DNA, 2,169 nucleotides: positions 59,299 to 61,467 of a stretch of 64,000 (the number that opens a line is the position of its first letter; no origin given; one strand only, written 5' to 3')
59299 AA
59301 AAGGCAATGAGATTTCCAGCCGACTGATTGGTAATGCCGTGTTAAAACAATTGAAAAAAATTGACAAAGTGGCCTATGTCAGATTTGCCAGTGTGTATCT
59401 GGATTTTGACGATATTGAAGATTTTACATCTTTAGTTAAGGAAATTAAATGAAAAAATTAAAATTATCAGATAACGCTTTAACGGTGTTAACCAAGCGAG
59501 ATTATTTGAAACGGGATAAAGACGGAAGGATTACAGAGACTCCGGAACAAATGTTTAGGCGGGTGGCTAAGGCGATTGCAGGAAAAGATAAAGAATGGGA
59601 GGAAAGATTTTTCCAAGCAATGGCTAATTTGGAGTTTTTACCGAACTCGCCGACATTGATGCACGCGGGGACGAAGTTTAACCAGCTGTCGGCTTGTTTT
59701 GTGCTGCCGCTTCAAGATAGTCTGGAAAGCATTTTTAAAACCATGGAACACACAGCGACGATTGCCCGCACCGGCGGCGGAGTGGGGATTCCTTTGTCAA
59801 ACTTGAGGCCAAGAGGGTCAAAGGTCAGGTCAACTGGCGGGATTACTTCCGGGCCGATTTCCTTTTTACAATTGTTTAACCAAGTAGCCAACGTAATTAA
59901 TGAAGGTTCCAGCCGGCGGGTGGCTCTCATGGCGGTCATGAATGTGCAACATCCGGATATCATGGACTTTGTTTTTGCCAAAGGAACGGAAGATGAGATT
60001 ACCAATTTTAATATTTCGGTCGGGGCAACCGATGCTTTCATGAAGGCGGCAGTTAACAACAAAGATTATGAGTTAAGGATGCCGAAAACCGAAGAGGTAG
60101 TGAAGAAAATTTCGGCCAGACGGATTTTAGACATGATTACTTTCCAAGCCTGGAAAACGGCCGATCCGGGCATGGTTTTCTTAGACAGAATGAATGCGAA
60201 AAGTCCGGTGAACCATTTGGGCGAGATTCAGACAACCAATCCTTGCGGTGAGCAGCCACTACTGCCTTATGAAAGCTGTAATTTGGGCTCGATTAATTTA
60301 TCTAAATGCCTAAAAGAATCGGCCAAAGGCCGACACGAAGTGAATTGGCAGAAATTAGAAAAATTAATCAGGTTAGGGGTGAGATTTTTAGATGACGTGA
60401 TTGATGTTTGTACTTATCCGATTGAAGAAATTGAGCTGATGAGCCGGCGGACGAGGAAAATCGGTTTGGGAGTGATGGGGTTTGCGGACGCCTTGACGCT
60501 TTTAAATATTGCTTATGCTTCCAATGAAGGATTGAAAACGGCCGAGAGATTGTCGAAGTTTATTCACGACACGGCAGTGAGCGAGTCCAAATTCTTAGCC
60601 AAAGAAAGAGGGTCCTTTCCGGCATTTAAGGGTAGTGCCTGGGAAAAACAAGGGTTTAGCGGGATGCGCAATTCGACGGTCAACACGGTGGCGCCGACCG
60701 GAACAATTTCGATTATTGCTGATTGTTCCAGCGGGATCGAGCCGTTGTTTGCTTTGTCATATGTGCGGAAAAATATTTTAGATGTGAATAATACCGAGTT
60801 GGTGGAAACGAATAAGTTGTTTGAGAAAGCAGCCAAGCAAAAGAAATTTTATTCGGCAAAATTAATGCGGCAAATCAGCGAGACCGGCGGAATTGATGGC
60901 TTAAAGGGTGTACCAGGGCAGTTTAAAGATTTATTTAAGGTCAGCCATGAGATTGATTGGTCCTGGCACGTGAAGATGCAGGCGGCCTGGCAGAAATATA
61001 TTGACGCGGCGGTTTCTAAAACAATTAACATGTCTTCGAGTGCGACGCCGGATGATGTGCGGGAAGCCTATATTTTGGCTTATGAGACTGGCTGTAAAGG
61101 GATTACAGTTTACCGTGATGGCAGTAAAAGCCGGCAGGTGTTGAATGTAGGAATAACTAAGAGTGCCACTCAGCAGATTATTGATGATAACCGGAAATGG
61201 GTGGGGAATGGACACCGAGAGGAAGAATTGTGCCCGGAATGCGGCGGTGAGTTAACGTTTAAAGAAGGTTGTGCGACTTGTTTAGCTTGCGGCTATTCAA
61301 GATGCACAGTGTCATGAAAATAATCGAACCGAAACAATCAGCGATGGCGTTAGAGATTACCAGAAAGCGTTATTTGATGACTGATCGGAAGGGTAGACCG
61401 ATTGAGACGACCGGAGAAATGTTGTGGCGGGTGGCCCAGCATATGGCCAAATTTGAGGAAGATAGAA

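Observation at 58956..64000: nrdR followed by three tandem, translationally coupled class II (B12-dependent) ribonucleotide reductase paralogs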

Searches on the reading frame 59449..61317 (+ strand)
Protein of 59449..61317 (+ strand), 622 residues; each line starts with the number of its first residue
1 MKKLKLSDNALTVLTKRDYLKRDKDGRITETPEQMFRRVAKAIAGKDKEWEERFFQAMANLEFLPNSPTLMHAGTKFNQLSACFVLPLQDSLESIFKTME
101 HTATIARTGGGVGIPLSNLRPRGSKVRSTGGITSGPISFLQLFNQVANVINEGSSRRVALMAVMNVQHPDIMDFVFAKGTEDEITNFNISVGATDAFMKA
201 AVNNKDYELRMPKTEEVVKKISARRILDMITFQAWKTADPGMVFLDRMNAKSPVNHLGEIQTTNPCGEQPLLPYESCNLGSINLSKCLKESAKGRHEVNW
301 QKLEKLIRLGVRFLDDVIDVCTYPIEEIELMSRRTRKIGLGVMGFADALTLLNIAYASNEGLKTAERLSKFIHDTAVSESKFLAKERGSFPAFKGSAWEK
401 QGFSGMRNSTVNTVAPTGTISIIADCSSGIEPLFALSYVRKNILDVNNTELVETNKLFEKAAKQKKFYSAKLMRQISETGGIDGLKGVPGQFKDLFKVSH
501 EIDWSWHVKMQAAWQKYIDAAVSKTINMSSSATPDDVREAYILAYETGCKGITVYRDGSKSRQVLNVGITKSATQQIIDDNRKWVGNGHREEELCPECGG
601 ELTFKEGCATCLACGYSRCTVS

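Call 6: search_protein_families(library=pfam, proteins=[window:59449-61317:+])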
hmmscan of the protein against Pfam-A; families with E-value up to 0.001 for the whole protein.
window:59449-61317:+ (622 aa): 3 families
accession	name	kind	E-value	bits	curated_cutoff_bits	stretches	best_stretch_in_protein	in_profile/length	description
PF02867.20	Ribonuc_red_lgC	-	2.8e-132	442.4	23.9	1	81-555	1-523/523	Ribonucleotide reductase, barrel domain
PF00317.26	Ribonuc_red_lgN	-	1.1e-25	89.8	28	1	5-76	2-75/77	Ribonucleotide reductase, all-alpha domain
PF21995.1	RNR-II_ins_dom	-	0.00091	19.9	27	0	114-150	71-107/107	B12-dependent ribonucleotide reductase, insertion domain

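Call 7: search_protein_families(library=ncbifam, proteins=[window:59449-61317:+])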
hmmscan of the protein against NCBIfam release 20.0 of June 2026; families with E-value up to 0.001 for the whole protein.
window:59449-61317:+ (622 aa): 21 families
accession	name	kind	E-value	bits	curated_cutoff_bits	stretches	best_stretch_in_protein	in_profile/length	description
NF006417.0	PRK08665.1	equivalog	6.5e-254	844.7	961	2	2-576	8-584/759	vitamin B12-dependent ribonucleotide reductase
NF005010.0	PRK06406.1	subfamily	7.5e-217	722.2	1125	2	49-573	218-733/771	vitamin B12-dependent ribonucleotide reductase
TIGR02504.1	NrdJ_Z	equivalog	1.1e-204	681.5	399.95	1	14-565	5-606/606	adenosylcobalamin-dependent ribonucleoside-diphosphate reductase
NF006207.0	PRK08332.1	equivalog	5.1e-120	401.9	2400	4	405-570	1405-1567/1684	vitamin B12-dependent ribonucleotide reductase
TIGR02506.1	NrdE_NrdA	equivalog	5.3e-106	355.5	341.05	2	12-400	5-429/616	ribonucleoside-diphosphate reductase subunit alpha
NF005122.0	PRK06556.1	equivalog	2.9e-97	326.5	859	3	185-394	286-491/960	vitamin B12-dependent ribonucleotide reductase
NF005991.0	PRK08115.1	equivalog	9.3e-89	298.5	854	3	217-399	429-609/858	vitamin B12-dependent ribonucleotide reductase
NF006577.0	PRK09102.1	equivalog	1.2e-84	284.7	620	1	29-564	41-576/604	ribonucleoside-diphosphate reductase subunit alpha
NF005544.0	PRK07207.1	equivalog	6.8e-84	282.3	965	3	216-400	538-722/965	ribonucleoside-diphosphate reductase subunit alpha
NF005401.0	PRK06948.1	subfamily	2.3e-81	274.2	906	1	31-565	32-590/604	ribonucleotide reductase-like protein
NF005101.0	PRK06539.1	equivalog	4.7e-77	259.7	988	3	217-400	392-574/822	ribonucleoside-diphosphate reductase subunit alpha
NF005736.0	PRK07562.1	equivalog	4.7e-70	236.4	1737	4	186-395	396-602/1222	vitamin B12-dependent ribonucleotide reductase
NF009029.0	PRK12365.1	equivalog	1.3e-69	235.2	1350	3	206-400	610-804/1046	ribonucleoside-diphosphate reductase subunit alpha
NF005483.0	PRK07088.1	equivalog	1e-62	212.4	1214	3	11-219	163-379/764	ribonucleoside-diphosphate reductase subunit alpha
NF006665.0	PRK09209.1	equivalog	6.3e-60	203.3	1057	2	8-214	158-372/761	ribonucleoside-diphosphate reductase subunit alpha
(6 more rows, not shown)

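Call 12: find_encoding_contigs(protein=window:59449-61317:+, flank=10000, max_places=6)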
Protein window:59449-61317:+ (622 aa): no gene with exactly this product is on record in the collection.

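Call 18: find_homologous_proteins(query=window:59449-61317:+, max_evalue=1e-30)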
Query window:59449-61317:+ (622 aa): 8000 proteins with E <= 1e-30 among 8000 candidates; the best 120 are listed.
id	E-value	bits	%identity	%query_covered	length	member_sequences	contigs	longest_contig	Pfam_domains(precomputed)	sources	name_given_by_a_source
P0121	0.0e+0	1305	92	100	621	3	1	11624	PF02867.21,PF00317.27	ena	-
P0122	0.0e+0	1268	88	100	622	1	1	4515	PF02867.21,PF00317.27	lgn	-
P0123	0.0e+0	1252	87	100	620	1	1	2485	PF02867.21,PF00317.27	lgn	-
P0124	0.0e+0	1250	87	100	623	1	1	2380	PF02867.21,PF00317.27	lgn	-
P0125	0.0e+0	1218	84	100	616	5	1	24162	PF02867.21,PF00317.27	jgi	jgi:ribonucleoside-diphosphate reductase alpha chain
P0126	0.0e+0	1213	84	100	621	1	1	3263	PF02867.21,PF00317.27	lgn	-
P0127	0.0e+0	1208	83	100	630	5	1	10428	PF02867.21,PF00317.27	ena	-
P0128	0.0e+0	1203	84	100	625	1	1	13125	PF02867.21,PF00317.27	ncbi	-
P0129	0.0e+0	1199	83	100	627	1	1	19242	PF02867.21,PF00317.27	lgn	-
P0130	0.0e+0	1184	82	100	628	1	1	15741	PF02867.21,PF00317.27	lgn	-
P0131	0.0e+0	1183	83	100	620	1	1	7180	PF02867.21,PF00317.27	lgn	-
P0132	0.0e+0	1170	81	100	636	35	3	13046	PF02867.21,PF00317.27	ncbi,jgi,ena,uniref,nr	ncbi:ribonucleoside-diphosphate reductase, adenosylcobalamin-dependent [Candidatus Beckwithbacteria 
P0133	0.0e+0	1166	80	100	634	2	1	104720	PF02867.21,PF00317.27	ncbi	ncbi:MAG: adenosylcobalamin-dependent ribonucleoside-diphosphate reductase [Candidatus Beckwithbacte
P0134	0.0e+0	1165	81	100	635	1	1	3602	PF02867.21,PF00317.27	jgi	-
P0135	0.0e+0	1162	80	100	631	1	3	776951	PF02867.21,PF00317.27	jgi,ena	-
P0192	4.3e-223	760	54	99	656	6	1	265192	PF02867.21,PF00317.27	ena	-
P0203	8.6e-216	736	54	99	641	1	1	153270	PF02867.21,PF00317.27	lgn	-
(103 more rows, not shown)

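Call 25: search_solved_structures(query=window:59449-61317:+, max_evalue=1e-20, show_alignments=2)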
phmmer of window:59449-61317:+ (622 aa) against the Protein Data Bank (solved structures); distinct sequences matched with E-value up to 1e-20: 18.
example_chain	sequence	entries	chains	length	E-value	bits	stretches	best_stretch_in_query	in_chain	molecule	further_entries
1xjk_A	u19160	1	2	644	1e-110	374.2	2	75-398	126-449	ribonucleotide reductase, B12-dependent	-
1xje_A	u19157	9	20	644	2e-110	373.3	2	75-398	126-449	ribonucleotide reductase, B12-dependent | Ribonucleoside-diphosphate reductase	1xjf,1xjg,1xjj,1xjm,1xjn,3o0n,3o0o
5im3_A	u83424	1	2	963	2.2e-63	217.9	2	221-403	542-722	Ribonucleoside-diphosphate reductase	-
7agj_A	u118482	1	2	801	4.5e-54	187.2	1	16-212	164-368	Ribonucleoside-diphosphate reductase subunit alpha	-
1zyz_A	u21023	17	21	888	7.3e-53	183.2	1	16-212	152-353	Ribonucleoside-diphosphate reductase large chain 1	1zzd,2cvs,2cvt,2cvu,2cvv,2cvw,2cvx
6l3r_A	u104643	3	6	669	1.1e-52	182.6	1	16-400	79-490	Ribonucleoside-diphosphate reductase large subunit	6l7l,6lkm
2wgh_A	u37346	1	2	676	1.1e-52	182.6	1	16-400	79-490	RIBONUCLEOSIDE-DIPHOSPHATE REDUCTASE LARGE SUBUNIT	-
3tb9_A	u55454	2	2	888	1.9e-52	181.8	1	16-212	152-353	Ribonucleoside-diphosphate reductase large chain 1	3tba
3hnc_A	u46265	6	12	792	1.9e-52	181.8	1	16-400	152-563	Ribonucleoside-diphosphate reductase large subunit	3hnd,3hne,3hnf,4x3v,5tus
5d1y_A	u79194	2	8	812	2.2e-52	181.6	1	16-400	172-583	Ribonucleoside-diphosphate reductase large subunit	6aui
3s8a_A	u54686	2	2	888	4.6e-52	180.5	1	16-212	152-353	Ribonucleoside-diphosphate reductase large chain 1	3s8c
7b9p_A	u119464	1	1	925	1.7e-51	178.7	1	185-397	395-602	Vitamin B12-dependent ribonucleotide reductase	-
7b9q_A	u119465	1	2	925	2.4e-51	178.2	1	185-397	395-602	Vitamin B12-dependent ribonucleotide reductase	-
6dqw_A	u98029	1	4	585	2.9e-34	121.7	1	31-566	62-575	Ribonucleoside-diphosphate reductase, alpha chain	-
6dqx_A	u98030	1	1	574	1.7e-31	112.6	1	50-569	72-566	Ribonucleoside-diphosphate reductase, alpha chain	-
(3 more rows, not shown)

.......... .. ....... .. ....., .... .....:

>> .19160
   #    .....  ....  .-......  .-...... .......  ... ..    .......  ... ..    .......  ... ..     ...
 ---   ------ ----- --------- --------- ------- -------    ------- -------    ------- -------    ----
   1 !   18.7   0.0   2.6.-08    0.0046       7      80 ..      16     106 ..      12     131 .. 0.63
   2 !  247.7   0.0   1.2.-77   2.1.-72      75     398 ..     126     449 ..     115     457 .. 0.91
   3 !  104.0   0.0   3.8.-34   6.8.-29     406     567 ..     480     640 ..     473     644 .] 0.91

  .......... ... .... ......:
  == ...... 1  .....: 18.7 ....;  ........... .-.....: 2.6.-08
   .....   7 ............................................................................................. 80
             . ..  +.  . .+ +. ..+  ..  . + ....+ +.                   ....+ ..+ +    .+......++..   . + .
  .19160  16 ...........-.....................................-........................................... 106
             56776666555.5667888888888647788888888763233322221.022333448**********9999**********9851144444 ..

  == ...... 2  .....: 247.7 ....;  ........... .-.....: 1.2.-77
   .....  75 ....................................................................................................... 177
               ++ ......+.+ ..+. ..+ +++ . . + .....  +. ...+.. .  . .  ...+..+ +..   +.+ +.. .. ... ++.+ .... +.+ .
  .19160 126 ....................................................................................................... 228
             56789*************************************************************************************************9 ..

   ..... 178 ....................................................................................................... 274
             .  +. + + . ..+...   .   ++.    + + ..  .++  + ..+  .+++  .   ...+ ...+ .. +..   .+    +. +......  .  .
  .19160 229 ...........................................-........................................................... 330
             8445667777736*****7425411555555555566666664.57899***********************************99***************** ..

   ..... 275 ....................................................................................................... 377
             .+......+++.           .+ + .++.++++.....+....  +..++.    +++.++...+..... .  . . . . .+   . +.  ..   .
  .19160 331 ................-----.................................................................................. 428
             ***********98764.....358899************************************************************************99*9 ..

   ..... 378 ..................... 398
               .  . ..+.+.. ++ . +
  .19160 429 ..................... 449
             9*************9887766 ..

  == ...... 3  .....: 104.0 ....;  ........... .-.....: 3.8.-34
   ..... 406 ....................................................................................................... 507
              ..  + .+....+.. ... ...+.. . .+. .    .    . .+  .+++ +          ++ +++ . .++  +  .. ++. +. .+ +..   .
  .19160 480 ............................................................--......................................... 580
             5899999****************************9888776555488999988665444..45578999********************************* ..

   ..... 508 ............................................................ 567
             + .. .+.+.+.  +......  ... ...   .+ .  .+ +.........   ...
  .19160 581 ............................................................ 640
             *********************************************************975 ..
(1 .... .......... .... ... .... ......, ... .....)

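Call 45: find_encoding_contigs(protein=P0192, flank=10000, max_places=2)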
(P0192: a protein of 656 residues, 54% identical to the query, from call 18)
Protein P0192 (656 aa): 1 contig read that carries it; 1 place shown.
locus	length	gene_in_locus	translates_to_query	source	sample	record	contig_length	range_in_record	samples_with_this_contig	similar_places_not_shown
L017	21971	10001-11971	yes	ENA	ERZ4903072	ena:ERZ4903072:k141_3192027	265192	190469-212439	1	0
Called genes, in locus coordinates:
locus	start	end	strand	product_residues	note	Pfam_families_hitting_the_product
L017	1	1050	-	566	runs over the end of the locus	PF00704:Glyco_hydro_18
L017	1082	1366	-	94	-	-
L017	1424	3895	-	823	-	PF00912:Transgly, PF00905:Transpeptidase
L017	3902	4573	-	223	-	PF13189:Cytidylate_kin2, PF13207:AAA_17, PF13238:AAA_18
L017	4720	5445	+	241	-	PF02517:Rce1-like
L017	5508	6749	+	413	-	PF01546:Peptidase_M20, PF07687:M20_dimer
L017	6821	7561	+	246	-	PF18915:DUF5667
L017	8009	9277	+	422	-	-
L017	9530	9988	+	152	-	PF22811:Zn_ribbon_NrdR, PF03477:ATP-cone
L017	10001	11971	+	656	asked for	PF00317:Ribonuc_red_lgN, PF02867:Ribonuc_red_lgC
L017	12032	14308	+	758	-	PF03477:ATP-cone, PF00317:Ribonuc_red_lgN, PF02867:Ribonuc_red_lgC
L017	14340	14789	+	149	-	PF00293:NUDIX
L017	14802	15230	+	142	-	PF03819:MazG (weak), PF12643:MazG-like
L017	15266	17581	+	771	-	PF03477:ATP-cone, PF00317:Ribonuc_red_lgN, PF02867:Ribonuc_red_lgC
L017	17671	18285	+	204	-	PF02545:Maf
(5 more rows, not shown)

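Call 73: find_encoding_contigs(protein=P0203, flank=10000, max_places=1)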
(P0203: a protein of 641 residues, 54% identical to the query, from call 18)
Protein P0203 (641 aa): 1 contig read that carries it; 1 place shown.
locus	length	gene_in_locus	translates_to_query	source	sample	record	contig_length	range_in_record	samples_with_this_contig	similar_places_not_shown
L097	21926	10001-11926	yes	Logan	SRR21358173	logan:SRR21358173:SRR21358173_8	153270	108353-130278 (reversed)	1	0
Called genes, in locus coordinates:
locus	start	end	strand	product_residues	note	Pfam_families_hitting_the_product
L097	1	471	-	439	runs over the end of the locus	PF00704:Glyco_hydro_18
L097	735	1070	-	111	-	-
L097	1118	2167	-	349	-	PF18933:PsbP_2 (faint)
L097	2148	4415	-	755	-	PF00912:Transgly, PF00905:Transpeptidase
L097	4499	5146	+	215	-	PF02517:Rce1-like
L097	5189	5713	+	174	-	PF27226:AF_1845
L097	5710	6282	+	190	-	PF13189:Cytidylate_kin2, PF13238:AAA_18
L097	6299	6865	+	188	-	PF01966:HD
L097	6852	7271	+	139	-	PF03479:PCC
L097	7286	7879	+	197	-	PF18915:DUF5667 (weak)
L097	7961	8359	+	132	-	PF12643:MazG-like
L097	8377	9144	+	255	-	PF00106:adh_short, PF08659:KR, PF13561:adh_short_C2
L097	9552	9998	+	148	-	PF22811:Zn_ribbon_NrdR, PF03477:ATP-cone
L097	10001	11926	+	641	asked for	PF00317:Ribonuc_red_lgN, PF02867:Ribonuc_red_lgC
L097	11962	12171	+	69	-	-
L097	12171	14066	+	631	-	PF00317:Ribonuc_red_lgN, PF02867:Ribonuc_red_lgC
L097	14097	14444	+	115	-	-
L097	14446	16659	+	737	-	PF03477:ATP-cone, PF00317:Ribonuc_red_lgN, PF02867:Ribonuc_red_lgC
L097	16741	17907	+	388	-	PF00089:Trypsin, PF10459:Peptidase_S46 (faint), PF13365:Trypsin_2, PF00595:PDZ (weak), PF13180:PDZ_2, PF17820:PDZ_6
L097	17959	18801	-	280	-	-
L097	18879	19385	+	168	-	PF01923:Cob_adeno_trans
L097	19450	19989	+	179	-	-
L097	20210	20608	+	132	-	PF14478:DUF4430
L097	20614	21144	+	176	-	PF20221:DUF6580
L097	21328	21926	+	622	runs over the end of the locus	-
